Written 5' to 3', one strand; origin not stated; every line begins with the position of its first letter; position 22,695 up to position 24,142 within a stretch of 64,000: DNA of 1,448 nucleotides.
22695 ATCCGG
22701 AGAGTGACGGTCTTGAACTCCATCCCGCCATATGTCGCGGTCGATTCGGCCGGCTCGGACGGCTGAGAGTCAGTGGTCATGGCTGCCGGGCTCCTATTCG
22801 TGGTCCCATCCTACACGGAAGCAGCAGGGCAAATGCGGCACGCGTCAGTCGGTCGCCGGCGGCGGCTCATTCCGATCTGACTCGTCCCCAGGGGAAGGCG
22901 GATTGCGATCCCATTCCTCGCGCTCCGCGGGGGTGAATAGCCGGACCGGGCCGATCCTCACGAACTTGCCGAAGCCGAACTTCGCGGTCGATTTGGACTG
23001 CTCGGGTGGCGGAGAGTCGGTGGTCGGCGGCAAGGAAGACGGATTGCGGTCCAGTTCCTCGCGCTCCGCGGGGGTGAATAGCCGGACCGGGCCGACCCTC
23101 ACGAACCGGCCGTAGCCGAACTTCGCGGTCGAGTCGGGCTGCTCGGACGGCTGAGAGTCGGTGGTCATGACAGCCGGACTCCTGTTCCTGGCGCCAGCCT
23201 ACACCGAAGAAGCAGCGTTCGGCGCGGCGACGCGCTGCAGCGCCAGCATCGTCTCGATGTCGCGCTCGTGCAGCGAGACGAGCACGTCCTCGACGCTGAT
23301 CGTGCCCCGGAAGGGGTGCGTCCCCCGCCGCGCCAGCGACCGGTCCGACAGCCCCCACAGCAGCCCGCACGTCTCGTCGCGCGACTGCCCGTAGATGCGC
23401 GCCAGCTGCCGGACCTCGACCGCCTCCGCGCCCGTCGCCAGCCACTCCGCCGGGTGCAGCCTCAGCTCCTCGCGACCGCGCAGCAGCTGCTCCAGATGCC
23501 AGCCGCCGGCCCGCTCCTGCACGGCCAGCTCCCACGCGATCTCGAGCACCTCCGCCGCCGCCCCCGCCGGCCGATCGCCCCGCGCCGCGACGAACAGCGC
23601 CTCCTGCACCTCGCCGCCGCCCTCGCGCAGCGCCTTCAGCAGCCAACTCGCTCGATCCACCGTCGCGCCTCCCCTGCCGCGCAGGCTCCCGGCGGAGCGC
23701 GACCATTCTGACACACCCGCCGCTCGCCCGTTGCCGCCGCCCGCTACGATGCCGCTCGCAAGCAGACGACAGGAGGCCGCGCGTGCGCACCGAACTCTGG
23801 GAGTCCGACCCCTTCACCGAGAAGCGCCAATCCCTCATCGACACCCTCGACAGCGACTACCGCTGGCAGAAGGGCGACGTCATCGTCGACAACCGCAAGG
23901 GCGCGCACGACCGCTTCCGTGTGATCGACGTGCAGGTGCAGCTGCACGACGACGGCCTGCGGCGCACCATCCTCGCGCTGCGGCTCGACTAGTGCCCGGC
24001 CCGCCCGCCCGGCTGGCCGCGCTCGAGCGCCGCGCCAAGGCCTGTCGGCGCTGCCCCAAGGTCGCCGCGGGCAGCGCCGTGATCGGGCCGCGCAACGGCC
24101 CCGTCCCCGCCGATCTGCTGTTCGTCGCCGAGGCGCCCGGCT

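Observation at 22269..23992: Lower-GC islet with tandemly duplicated small genes encoding a repeated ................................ module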

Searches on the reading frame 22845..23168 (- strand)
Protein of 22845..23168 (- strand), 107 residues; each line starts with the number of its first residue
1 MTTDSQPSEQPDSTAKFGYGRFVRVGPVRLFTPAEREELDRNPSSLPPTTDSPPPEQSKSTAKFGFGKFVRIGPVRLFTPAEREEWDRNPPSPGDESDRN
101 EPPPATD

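Call 5: search_protein_families(library=pfam, proteins=[window:22845-23168:-], max_evalue=1)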
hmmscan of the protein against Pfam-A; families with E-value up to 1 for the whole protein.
window:22845-23168:- (107 aa): 0 families

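Call 7: find_homologous_proteins(query=window:22845-23168:-, max_evalue=0.01)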
Query window:22845-23168:- (107 aa): 16 proteins with E <= 0.01 among 44 candidates.
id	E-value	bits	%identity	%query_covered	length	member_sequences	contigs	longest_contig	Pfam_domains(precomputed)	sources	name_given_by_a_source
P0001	5.9e-61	221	97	100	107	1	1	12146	-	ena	-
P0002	6.7e-57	208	92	100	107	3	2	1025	-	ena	-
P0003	1.8e-48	181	79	100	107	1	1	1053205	-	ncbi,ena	-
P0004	4.4e-30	122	62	96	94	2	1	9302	-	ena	-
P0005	3.5e-22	97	52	100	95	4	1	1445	-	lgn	-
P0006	3.9e-20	90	51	100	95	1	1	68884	-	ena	-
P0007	1.6e-19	88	93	43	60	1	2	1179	-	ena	-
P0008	5.9e-14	70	61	55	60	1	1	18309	-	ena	-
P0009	4.6e-13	67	59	55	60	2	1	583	-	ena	-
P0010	2.5e-12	65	59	55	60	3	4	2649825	-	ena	-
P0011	7.7e-12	63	61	53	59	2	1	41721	-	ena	-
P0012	1.1e-11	63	58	55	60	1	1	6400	-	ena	-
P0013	2.9e-11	61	58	55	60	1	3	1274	-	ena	-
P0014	8.6e-11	60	58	55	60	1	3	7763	-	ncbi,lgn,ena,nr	ncbi:MAG: hypothetical protein OXG38_04745 [Chloroflexi bacterium]|nr:hypothetical protein [Chlorofl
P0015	5.0e-10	57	54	55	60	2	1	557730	-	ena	-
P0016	7.5e-8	50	54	55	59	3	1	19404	-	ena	-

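Call 16: find_encoding_contigs(protein=P0010, flank=6000, max_places=4)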
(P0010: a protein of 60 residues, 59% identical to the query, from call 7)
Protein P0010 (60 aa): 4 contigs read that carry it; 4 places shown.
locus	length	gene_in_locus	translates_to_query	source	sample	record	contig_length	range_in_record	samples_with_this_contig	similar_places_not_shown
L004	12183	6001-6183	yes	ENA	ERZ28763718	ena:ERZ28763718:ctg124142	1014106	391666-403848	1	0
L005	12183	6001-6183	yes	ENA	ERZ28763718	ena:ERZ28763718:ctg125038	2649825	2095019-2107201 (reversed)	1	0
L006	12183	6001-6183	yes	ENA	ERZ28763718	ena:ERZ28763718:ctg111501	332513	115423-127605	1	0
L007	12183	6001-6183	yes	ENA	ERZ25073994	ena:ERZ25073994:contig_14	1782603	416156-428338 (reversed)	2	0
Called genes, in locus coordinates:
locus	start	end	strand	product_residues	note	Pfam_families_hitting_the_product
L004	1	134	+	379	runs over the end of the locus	PF01497:Peripla_BP_2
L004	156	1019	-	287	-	PF00756:Esterase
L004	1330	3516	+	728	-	-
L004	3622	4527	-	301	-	-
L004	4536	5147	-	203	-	PF03167:UDG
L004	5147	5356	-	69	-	-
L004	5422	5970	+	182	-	-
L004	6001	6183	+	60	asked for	-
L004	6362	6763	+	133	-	PF22091:DUF6941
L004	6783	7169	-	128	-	PF01521:Fe-S_biosyn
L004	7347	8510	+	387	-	PF00266:Aminotran_5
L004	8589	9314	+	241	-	PF01058:Oxidored_q6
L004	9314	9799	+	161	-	PF13534:Fer4_17 (faint), PF14697:Fer4_21 (faint), PF12797:Fer4_2 (faint), PF13237:Fer4_10 (faint), PF00037:Fer4 (weak), PF12838:Fer4_7, PF13187:Fer4_9 (weak), PF00037:Fer4, +2 more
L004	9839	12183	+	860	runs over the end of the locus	PF13510:Fer2_4, PF12838:Fer4_7 (weak), PF13187:Fer4_9 (weak), PF14697:Fer4_21 (weak), PF22117:Fer4_Nqo3 (weak), PF04879:Molybdop_Fe4S4, PF00384:Molybdopterin, PF01568:Molydop_binding, +2 more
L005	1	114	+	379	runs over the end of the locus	PF01497:Peripla_BP_2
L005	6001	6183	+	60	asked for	-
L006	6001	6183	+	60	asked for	-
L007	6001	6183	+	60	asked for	-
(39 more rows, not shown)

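Call 17: find_encoding_contigs(protein=P0015, flank=6000, max_places=3)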
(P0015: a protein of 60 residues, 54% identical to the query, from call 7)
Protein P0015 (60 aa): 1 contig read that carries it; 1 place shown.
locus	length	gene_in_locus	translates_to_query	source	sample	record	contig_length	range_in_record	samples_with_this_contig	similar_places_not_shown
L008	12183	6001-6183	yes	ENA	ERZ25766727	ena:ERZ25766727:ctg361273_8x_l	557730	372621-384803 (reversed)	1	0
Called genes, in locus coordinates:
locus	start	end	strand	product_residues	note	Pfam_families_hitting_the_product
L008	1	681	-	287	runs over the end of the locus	PF00756:Esterase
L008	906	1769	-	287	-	PF00496:SBP_bac_5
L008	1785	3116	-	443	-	PF00496:SBP_bac_5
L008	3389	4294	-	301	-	-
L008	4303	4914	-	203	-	PF03167:UDG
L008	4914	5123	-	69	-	-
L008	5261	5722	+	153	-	-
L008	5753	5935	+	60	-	-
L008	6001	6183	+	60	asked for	-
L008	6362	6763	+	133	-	PF22091:DUF6941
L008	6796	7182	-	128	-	PF01521:Fe-S_biosyn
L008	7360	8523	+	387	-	PF00266:Aminotran_5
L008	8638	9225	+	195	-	PF01936:NYN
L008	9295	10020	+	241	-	PF01058:Oxidored_q6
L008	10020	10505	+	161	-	PF13534:Fer4_17 (faint), PF14697:Fer4_21 (faint), PF12797:Fer4_2 (faint), PF00037:Fer4 (weak), PF12837:Fer4_6 (faint), PF12838:Fer4_7, PF13187:Fer4_9 (weak), PF00037:Fer4, +2 more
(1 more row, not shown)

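Call 18: find_encoding_contigs(protein=P0006, flank=6000, max_places=3)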
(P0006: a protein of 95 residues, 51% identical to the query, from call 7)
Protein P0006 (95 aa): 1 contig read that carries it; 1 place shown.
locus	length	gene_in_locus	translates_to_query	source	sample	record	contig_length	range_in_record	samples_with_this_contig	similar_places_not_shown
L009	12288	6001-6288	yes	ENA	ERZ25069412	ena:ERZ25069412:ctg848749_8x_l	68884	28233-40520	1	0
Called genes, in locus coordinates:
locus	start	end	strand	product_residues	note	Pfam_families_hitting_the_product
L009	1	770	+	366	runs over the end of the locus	PF01497:Peripla_BP_2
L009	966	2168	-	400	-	-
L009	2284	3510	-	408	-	PF01636:APH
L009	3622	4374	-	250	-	-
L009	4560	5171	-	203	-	PF03167:UDG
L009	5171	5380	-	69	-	-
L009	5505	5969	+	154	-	-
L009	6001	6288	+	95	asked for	-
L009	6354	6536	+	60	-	-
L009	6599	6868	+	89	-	PF22091:DUF6941 (weak)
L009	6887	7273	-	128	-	PF01521:Fe-S_biosyn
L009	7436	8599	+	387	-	PF00266:Aminotran_5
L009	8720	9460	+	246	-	PF01058:Oxidored_q6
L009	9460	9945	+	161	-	PF13534:Fer4_17 (faint), PF14697:Fer4_21 (faint), PF12797:Fer4_2 (faint), PF00037:Fer4 (weak), PF12837:Fer4_6 (faint), PF12838:Fer4_7, PF13187:Fer4_9 (weak), PF00037:Fer4, +2 more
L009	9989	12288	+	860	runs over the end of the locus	PF13510:Fer2_4, PF12838:Fer4_7 (weak), PF13187:Fer4_9 (weak), PF14697:Fer4_21 (weak), PF22117:Fer4_Nqo3 (weak), PF04879:Molybdop_Fe4S4, PF00384:Molybdopterin, PF01568:Molydop_binding, +2 more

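Call 21: search_protein_families(library=ncbifam, proteins=[window:22845-23168:-], max_evalue=1)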
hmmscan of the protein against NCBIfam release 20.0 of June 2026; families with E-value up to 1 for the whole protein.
window:22845-23168:- (107 aa): 0 families

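Call 22: search_protein_families(library=padloc, proteins=[window:22845-23168:-], max_evalue=1)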
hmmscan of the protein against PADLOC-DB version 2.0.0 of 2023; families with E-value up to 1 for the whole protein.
window:22845-23168:- (107 aa): 0 families

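Call 25: find_encoding_contigs(protein=P0008, flank=6000, max_places=2)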
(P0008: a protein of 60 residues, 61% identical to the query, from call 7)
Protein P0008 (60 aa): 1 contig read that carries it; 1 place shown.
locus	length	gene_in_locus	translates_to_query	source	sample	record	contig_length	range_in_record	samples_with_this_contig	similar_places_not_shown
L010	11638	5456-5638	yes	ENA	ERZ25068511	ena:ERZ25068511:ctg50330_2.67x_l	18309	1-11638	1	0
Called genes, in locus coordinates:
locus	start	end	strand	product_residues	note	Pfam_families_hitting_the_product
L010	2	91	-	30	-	?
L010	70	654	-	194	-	-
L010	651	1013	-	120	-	PF04545:Sigma70_r4 (weak), PF08281:Sigma70_r4_2 (weak)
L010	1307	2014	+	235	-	-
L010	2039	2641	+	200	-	-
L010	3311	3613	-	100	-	-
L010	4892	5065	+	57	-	-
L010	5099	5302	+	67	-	-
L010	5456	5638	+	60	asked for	-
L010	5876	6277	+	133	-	PF22091:DUF6941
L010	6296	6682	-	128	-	PF01521:Fe-S_biosyn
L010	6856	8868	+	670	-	PF00266:Aminotran_5, PF01058:Oxidored_q6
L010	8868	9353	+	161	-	PF13534:Fer4_17 (faint), PF14697:Fer4_21 (faint), PF12797:Fer4_2 (faint), PF00037:Fer4 (weak), PF12837:Fer4_6 (faint), PF12838:Fer4_7, PF13187:Fer4_9 (weak), PF00037:Fer4, +2 more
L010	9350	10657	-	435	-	-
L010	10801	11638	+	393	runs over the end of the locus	PF00384:Molybdopterin (weak), PF01568:Molydop_binding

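Call 26: find_encoding_contigs(protein=P0011, flank=6000, max_places=2)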
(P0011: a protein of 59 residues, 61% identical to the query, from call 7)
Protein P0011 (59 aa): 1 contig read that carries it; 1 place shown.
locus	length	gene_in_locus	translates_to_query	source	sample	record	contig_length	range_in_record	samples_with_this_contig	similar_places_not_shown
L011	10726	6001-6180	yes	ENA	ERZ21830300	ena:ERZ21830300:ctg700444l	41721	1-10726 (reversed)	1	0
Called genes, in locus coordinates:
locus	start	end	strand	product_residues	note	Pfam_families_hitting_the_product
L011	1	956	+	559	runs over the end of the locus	PF01555:N6_N4_Mtase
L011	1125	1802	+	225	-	PF00730:HhH-GPD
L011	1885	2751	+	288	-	PF13622:4HBT_3, PF20789:4HBT_3C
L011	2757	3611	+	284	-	PF00809:Pterin_bind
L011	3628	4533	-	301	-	-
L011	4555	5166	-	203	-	PF03167:UDG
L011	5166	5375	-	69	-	-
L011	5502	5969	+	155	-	-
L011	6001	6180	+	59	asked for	-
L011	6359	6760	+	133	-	PF22091:DUF6941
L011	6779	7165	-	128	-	PF01521:Fe-S_biosyn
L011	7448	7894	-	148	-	-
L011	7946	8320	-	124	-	-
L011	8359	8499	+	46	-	-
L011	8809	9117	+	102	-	PF01058:Oxidored_q6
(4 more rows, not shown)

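Call 27: find_encoding_contigs(protein=P0016, flank=6000, max_places=2)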
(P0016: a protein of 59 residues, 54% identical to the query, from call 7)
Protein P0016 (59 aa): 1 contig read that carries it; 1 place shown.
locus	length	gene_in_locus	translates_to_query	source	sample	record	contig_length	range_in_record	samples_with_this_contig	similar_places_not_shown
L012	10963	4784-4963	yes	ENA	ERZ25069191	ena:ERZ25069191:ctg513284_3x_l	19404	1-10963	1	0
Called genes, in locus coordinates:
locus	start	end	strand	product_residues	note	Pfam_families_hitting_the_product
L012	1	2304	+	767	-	?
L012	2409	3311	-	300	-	-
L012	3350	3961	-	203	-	PF03167:UDG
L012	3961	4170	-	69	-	-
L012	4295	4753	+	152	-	-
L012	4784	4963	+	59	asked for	-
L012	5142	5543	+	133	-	PF22091:DUF6941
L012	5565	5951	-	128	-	PF01521:Fe-S_biosyn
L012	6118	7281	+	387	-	PF00266:Aminotran_5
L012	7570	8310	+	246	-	PF01058:Oxidored_q6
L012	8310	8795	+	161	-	PF13534:Fer4_17 (faint), PF14697:Fer4_21 (faint), PF12797:Fer4_2 (faint), PF13237:Fer4_10 (faint), PF00037:Fer4 (weak), PF12838:Fer4_7, PF13187:Fer4_9 (weak), PF00037:Fer4, +2 more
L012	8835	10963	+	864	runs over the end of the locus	PF13510:Fer2_4, PF12838:Fer4_7 (weak), PF13187:Fer4_9 (weak), PF14697:Fer4_21 (weak), PF22117:Fer4_Nqo3 (weak), PF04879:Molybdop_Fe4S4, PF00384:Molybdopterin, PF01568:Molydop_binding, +2 more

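Call 28: find_encoding_contigs(protein=P0004, flank=6000, max_places=2)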
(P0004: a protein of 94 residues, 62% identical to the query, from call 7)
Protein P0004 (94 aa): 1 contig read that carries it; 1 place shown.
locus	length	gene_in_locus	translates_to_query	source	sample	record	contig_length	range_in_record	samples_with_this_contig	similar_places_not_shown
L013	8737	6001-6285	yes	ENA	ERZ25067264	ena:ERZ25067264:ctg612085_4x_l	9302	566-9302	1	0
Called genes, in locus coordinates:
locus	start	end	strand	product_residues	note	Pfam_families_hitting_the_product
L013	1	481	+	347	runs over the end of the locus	?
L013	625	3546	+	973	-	PF08239:SH3_3 (faint)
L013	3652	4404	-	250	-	-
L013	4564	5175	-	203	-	PF03167:UDG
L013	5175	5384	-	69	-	-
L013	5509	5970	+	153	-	-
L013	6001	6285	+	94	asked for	-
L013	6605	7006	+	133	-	PF22091:DUF6941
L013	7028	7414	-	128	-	PF01521:Fe-S_biosyn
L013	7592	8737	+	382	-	?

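Call 47: search_protein_families(library=phrogs, proteins=[window:22845-23168:-], max_evalue=1)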
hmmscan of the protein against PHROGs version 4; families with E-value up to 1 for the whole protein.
window:22845-23168:- (107 aa): 6 families
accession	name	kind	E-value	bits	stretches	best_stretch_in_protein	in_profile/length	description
phrog_38740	-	unknown function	0.031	15.3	0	60-71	9-20/43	-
phrog_27954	-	DNA, RNA and nucleotide metabolism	0.093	13.5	0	59-75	9-25/56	exonuclease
phrog_23672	-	unknown function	0.15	13.4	0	56-91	41-75/86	-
phrog_1286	-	unknown function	0.35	12.2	0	24-39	27-42/58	-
phrog_29094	-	unknown function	0.35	11.8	0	31-41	16-26/36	-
phrog_22766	-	unknown function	0.63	11.4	0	31-40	28-37/58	-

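Call 58: predict_structure(alignment_id=A5)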
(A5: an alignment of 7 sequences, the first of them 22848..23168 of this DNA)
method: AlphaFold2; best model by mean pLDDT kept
length: 107 residues; sequences in the alignment: 7
mean_pLDDT: 52.0   pTM: 0.22
mean pLDDT of the five models: 52.0, 49.5, 48.4, 47.6, 46.5
residues with pLDDT >= 90: 0; 70-90: 2; 50-70: 53; < 50: 52
segments of 3 or more residues with pLDDT < 50: 11-15, 17-24, 50-71, 94-98
pLDDT, mean of each block of 10 residues (from residue 1): 52 47 50 66 58 44 46 52 60 48 50
secondary structure, 60 per line:
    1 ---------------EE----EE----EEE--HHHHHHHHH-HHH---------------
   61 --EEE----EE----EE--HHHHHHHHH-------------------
elements in order: E28-30 H33-41 E63-65 H80-88
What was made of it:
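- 22845..23168 (-): Free-standing small-protein gene of 107 aa. It holds two 47-aa modules made by an in-frame 141-nt duplication that starts at codon 2. AF2 gives mean pLDDT 52, so no confident fold (call 58).
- On Type II toxin-antitoxin module: The small protein has no confident fold (call 58).
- AF2 gives no confident fold for the small protein (pLDDT 52, call 58), so a partner role is only a guess from adjacency and shared variability.
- Tried and rejected: Structure of the 107-aa protein. pLDDT was 52, so no fold search was run on it (call 58).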

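Call 73: list_cluster_members(proteins=[P0014, P0029, P0017, P0003])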
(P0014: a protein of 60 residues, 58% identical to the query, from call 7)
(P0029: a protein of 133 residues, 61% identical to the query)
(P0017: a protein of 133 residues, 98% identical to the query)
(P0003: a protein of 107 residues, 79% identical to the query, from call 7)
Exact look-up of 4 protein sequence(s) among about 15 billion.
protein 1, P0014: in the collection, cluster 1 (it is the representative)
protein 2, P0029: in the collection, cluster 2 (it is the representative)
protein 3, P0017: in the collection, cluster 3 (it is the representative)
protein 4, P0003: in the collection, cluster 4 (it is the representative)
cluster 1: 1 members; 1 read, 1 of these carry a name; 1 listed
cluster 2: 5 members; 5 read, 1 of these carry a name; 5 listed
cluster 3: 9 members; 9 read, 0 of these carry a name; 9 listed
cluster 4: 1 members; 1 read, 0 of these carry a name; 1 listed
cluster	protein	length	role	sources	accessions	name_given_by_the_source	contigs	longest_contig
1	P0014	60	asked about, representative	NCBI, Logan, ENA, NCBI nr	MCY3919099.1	MAG: hypothetical protein OXG38_04745 [Chloroflexi bacterium] | hypothetical protein [Chloroflexota bacterium]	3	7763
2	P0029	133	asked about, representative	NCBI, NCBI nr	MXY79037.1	MAG: hypothetical protein F4Y94_04965 [Chloroflexi bacterium] | hypothetical protein [Chloroflexota bacterium]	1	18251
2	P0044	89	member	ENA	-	-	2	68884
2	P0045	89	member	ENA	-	-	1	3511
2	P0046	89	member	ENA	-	-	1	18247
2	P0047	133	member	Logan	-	-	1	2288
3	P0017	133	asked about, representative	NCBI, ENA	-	-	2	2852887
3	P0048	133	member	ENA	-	-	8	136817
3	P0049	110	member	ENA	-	-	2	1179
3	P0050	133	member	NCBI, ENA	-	-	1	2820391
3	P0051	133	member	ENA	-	-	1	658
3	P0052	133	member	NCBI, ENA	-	-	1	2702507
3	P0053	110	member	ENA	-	-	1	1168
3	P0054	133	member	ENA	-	-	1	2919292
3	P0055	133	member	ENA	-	-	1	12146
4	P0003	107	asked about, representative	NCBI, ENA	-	-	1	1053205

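Call 87: search_protein_families(library=pfam, proteins=[L004:1330-3516:+, L004:3622-4527:-], max_evalue=0.01)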
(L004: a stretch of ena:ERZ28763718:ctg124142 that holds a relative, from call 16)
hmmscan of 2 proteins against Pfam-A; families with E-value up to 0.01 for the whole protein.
L004:1330-3516:+ (728 aa): 0 families

L004:3622-4527:- (301 aa): 0 families

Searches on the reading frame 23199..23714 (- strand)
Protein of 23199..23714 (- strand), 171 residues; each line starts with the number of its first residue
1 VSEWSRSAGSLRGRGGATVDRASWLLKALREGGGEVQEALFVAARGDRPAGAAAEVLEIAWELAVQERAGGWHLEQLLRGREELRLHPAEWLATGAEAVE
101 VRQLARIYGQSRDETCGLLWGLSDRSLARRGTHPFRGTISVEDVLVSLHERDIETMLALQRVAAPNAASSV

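Call 5: search_protein_families(library=pfam, proteins=[window:23199-23714:-], max_evalue=1)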
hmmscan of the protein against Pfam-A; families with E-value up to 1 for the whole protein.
window:23199-23714:- (171 aa): 1 family
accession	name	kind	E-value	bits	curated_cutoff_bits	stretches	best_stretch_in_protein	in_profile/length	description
PF12867.12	DinB_2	-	0.014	16.3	24.8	1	76-146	66-115/128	DinB superfamily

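Call 21: search_protein_families(library=ncbifam, proteins=[window:23199-23714:-], max_evalue=1)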
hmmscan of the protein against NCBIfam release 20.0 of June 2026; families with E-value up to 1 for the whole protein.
window:23199-23714:- (171 aa): 0 families

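Call 22: search_protein_families(library=padloc, proteins=[window:23199-23714:-], max_evalue=1)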
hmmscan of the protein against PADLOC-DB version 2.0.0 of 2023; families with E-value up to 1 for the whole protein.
window:23199-23714:- (171 aa): 0 families

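Call 44: search_solved_structures(query=A3, max_evalue=10, show_alignments=1)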
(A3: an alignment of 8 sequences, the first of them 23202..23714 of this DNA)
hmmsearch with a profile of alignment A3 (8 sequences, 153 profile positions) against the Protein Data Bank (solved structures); distinct sequences matched with E-value up to 10: 3.
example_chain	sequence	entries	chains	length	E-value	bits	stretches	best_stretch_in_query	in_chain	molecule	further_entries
8gtc_P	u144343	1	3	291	0.028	17.6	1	14-74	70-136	Hub protein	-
2rd9_A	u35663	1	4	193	1.1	12.4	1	79-146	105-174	BH0186 protein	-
9ta0_A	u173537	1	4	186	1.3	12.2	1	30-87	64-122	mosGCTL-3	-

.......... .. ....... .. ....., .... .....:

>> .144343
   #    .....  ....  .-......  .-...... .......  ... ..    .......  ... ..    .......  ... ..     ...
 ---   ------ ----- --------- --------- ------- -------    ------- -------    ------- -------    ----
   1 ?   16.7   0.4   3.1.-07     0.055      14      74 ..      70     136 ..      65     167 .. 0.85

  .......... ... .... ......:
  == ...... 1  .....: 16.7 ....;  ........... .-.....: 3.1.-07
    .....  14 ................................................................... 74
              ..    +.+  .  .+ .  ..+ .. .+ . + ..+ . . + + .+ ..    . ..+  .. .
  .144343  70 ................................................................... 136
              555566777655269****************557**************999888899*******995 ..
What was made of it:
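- On DinB superfamily (PF12867 DinB_2), for the 171-aa gene: The PDB profile hit to the DinB-like protein 2rd9 has E=1.1 (call 44).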

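Call 45: search_protein_families(library=pfam, alignment_id=A3, max_evalue=1)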
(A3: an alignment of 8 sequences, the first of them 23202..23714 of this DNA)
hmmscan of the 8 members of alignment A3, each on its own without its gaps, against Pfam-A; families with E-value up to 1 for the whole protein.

A. member 1, window:23202-23714:- (171 aa): 1 family
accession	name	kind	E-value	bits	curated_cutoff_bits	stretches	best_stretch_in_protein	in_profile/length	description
PF12867.12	DinB_2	-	0.014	16.3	24.8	1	76-146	66-115/128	DinB superfamily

B. families by the number of members that match (of 8 scanned): 2 families
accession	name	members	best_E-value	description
PF12867.12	DinB_2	3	0.013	DinB superfamily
PF09339.16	HTH_IclR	3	0.28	IclR helix-turn-helix domain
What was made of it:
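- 23199..23714 (-): First gene of the putative operon: a DinB-like helical protein. The longest ORF is 171 aa. The probable true start is the GTG at 23660, giving 153 aa. Pfam DinB_2 scores only 16.3 bits against a cutoff of 24.8 (calls 5, 45).
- On DinB superfamily (PF12867 DinB_2), for the 171-aa gene: Only 3 of 8 orthologues match, at E of about 0.01 (calls 5, 45).
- The DinB_2 match is below threshold (calls 5, 45).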

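Call 47: search_protein_families(library=phrogs, proteins=[window:23199-23714:-], max_evalue=1)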
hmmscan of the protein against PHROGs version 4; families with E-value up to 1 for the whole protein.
window:23199-23714:- (171 aa): 0 families

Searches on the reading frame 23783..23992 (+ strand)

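Call 5: search_protein_families(library=pfam, proteins=[window:23783-23992:+], max_evalue=1)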
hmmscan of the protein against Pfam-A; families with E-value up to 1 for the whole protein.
window:23783-23992:+ (69 aa): 0 families

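Call 21: search_protein_families(library=ncbifam, proteins=[window:23783-23992:+], max_evalue=1)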
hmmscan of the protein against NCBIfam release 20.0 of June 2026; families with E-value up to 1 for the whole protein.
window:23783-23992:+ (69 aa): 0 families

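Call 22: search_protein_families(library=padloc, proteins=[window:23783-23992:+], max_evalue=1)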
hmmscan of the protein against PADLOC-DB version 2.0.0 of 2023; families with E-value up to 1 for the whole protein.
window:23783-23992:+ (69 aa): 1 family
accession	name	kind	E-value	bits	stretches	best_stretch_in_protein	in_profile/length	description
PDLC04869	PDC-S05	-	0.0059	13.8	1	11-51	225-265/306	-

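Call 47: search_protein_families(library=phrogs, proteins=[window:23783-23992:+], max_evalue=1)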
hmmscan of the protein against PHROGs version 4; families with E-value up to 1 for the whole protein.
window:23783-23992:+ (69 aa): 1 family
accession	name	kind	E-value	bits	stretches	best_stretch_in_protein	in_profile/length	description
phrog_29382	-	unknown function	0.19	12.7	1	16-38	9-31/72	-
